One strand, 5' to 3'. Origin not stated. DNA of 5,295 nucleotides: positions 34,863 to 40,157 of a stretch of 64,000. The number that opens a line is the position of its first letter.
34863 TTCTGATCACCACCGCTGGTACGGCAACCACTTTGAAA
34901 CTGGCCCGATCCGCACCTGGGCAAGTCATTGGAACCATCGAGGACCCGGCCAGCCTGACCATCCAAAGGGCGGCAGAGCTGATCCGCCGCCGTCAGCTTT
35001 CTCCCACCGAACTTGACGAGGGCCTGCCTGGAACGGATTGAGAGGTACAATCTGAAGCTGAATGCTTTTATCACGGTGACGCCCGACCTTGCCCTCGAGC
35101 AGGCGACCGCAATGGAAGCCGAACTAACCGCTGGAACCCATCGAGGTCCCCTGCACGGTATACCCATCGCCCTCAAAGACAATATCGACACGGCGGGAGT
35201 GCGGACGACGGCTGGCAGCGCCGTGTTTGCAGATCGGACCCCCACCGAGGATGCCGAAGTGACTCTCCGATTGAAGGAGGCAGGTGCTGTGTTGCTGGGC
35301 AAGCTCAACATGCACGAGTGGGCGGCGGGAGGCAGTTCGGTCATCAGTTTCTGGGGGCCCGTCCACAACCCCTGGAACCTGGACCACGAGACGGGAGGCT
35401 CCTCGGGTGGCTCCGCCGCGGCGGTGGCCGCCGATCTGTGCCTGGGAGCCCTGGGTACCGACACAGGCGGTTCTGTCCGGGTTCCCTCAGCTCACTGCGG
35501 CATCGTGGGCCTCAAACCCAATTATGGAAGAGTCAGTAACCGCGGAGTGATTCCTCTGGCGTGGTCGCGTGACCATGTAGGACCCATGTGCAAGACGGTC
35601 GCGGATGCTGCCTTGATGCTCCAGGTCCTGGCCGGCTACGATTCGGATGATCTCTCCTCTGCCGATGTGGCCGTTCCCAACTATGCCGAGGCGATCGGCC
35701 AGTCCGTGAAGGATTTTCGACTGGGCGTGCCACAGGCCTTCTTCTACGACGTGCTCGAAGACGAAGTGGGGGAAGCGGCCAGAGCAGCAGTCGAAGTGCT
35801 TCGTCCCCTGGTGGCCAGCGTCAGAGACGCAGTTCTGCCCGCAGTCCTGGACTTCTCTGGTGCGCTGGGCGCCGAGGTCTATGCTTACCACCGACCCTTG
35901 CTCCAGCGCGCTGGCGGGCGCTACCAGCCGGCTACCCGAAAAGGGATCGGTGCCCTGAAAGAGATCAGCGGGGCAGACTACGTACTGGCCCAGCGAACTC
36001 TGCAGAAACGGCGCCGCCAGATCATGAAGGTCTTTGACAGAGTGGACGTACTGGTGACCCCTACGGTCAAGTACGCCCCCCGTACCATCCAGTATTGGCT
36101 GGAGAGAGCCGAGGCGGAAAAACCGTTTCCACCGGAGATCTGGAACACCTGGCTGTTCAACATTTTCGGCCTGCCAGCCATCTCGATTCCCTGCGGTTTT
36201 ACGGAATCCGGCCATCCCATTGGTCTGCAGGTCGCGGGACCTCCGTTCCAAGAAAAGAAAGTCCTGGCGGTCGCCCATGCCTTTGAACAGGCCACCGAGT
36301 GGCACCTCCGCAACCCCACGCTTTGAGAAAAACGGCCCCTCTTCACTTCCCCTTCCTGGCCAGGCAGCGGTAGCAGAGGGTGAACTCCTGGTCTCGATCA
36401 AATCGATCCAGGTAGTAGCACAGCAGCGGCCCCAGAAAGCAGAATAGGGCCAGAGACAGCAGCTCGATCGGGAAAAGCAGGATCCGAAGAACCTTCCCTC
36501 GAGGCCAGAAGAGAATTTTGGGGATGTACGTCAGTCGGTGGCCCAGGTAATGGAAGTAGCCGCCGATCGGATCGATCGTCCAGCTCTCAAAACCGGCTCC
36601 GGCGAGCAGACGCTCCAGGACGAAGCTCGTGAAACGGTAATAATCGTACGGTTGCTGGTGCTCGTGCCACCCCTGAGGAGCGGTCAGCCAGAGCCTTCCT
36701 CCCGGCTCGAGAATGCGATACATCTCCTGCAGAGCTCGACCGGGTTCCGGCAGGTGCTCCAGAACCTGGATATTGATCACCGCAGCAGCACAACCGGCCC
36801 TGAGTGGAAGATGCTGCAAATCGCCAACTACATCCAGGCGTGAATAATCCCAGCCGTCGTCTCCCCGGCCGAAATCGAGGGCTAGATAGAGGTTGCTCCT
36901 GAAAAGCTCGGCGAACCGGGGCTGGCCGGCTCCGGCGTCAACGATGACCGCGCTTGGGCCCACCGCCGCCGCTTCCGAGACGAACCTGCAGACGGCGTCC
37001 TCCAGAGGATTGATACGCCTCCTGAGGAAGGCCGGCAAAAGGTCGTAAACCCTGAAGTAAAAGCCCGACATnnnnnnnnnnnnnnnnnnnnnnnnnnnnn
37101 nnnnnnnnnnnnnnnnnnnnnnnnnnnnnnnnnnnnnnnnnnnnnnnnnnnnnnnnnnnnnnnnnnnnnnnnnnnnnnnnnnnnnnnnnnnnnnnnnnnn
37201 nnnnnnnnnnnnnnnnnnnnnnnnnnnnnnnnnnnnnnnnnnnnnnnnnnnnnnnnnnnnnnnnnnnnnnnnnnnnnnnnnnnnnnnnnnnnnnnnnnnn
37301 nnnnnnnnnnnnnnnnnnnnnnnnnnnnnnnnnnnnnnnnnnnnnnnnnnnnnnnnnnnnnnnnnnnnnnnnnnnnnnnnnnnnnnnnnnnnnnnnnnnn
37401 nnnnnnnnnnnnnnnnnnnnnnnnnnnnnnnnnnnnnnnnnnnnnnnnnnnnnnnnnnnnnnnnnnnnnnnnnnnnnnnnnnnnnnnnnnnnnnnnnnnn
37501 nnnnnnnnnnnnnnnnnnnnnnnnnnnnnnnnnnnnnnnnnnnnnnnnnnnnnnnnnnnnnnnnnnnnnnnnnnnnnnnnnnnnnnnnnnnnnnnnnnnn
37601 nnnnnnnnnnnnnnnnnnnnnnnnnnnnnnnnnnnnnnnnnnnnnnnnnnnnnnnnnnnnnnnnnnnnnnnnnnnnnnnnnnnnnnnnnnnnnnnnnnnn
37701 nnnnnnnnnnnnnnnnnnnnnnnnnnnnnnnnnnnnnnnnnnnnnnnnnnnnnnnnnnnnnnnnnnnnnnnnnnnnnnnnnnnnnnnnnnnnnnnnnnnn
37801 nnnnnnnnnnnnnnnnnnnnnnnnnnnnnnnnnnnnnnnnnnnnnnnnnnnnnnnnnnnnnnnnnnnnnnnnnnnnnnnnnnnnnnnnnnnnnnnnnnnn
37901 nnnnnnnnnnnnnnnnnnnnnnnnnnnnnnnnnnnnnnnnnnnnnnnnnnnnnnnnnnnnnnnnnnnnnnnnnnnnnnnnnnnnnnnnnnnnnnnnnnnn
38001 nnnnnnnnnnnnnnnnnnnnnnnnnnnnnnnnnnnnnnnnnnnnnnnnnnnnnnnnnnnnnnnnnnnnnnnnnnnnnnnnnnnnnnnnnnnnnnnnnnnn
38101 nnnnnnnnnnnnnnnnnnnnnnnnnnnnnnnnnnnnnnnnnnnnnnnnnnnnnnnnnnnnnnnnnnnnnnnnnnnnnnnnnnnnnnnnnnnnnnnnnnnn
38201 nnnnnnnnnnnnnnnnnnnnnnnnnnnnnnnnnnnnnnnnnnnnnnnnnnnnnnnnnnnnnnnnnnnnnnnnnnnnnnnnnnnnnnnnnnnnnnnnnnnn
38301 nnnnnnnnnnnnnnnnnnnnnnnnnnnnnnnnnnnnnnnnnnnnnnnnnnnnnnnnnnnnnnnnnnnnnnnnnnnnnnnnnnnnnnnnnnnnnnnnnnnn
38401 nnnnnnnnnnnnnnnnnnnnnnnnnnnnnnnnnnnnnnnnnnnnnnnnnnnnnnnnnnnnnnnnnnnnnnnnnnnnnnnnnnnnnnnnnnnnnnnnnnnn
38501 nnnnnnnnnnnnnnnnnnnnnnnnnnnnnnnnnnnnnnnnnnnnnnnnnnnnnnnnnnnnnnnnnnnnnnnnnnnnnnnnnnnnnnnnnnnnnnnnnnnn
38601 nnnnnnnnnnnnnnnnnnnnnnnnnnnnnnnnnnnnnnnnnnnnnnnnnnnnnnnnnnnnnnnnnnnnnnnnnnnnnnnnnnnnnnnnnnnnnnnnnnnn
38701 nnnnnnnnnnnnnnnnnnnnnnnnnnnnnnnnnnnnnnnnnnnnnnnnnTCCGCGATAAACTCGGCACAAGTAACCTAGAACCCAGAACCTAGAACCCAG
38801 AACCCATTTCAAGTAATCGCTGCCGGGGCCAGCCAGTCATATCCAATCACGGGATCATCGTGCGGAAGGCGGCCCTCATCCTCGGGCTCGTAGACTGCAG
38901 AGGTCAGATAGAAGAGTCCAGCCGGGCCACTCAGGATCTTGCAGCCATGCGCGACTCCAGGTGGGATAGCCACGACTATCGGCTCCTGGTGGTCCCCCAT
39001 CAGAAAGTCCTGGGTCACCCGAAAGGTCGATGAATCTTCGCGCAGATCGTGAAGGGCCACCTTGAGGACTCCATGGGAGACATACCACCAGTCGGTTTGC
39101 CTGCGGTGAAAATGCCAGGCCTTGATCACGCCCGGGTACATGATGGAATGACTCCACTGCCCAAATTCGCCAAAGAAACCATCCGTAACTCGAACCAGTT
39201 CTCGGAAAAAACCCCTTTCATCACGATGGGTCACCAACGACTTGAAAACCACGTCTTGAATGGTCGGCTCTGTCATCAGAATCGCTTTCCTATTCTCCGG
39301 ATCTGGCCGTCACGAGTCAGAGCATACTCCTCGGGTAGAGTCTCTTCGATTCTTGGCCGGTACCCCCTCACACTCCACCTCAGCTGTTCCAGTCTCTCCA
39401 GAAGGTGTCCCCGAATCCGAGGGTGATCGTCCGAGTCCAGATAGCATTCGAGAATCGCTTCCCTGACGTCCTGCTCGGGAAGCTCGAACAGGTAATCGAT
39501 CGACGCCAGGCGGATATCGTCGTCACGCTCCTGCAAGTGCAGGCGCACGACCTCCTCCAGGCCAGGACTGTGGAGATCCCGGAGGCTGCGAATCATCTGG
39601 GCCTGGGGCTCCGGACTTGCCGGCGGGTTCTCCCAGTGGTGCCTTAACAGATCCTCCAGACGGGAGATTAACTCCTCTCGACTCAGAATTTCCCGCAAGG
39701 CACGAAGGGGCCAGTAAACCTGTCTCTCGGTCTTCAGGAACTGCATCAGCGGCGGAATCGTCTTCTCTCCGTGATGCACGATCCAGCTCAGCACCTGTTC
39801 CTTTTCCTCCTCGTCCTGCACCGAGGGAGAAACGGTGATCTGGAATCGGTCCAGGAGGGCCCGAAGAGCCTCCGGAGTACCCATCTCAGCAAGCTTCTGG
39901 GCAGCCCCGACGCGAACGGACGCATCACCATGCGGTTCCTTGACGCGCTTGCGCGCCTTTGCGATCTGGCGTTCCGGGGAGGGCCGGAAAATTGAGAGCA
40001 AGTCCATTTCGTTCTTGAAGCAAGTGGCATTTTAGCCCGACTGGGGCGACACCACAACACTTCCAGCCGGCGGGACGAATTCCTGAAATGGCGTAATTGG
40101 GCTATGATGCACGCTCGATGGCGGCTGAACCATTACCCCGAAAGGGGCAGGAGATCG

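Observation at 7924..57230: Heptanucleotide tandem arrays fill most intergenic gaps and butt against start and stop codons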

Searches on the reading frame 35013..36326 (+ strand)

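Call 54: search_protein_families(library=pfam, proteins=[window:35013-36326:+], max_evalue=0.0001)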
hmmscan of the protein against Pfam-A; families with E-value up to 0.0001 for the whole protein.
window:35013-36326:+ (437 aa): 1 family
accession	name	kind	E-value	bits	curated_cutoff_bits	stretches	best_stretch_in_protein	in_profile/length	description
PF01425.27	Amidase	-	4e-117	392.4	27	1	2-418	3-445/445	Amidase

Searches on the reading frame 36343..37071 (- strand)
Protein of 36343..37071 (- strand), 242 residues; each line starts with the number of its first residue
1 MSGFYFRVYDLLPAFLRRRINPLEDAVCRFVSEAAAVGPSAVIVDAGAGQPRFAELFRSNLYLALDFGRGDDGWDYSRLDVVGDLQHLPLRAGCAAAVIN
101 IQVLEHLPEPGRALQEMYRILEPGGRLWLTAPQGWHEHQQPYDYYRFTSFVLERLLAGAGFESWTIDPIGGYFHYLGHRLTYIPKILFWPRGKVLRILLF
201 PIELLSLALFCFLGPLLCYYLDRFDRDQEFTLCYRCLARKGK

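Call 54: search_protein_families(library=pfam, proteins=[window:36343-37071:-], max_evalue=0.0001)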
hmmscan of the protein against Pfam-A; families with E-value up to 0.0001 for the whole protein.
window:36343-37071:- (242 aa): 3 families
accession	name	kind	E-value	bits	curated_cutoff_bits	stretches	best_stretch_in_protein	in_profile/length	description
PF08241.18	Methyltransf_11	-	2.5e-11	44.5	21.2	1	80-128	42-94/95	Methyltransferase domain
PF13489.12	Methyltransf_23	-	9.5e-08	32.4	27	1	25-161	7-159/164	Methyltransferase domain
PF13649.12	Methyltransf_25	-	7.2e-06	27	27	1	81-125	51-97/97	Methyltransferase domain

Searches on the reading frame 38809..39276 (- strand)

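Call 44: search_protein_families(library=pfam, proteins=[window:38809-39276:-], max_evalue=0.00001)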
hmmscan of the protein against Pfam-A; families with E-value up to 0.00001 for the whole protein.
window:38809-39276:- (155 aa): 2 families
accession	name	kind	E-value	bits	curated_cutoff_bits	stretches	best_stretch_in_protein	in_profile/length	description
PF00908.23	dTDP_sugar_isom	-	2.5e-20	73.3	27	1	5-151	3-153/168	dTDP-4-dehydrorhamnose 3,5-epimerase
PF14667.12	Polysacc_synt_C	-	8e-09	36.1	28.7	1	17-112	1-85/111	Polysaccharide biosynthesis C-terminal domain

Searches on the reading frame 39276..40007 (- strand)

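Call 54: search_protein_families(library=pfam, proteins=[window:39276-40007:-], max_evalue=0.0001)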
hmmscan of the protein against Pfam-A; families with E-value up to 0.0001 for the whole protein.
window:39276-40007:- (243 aa): 1 family
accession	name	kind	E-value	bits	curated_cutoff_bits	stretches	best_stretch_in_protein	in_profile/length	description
PF13646.12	HEAT_2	-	6.6e-11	42.8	27.7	0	131-202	13-83/88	HEAT repeats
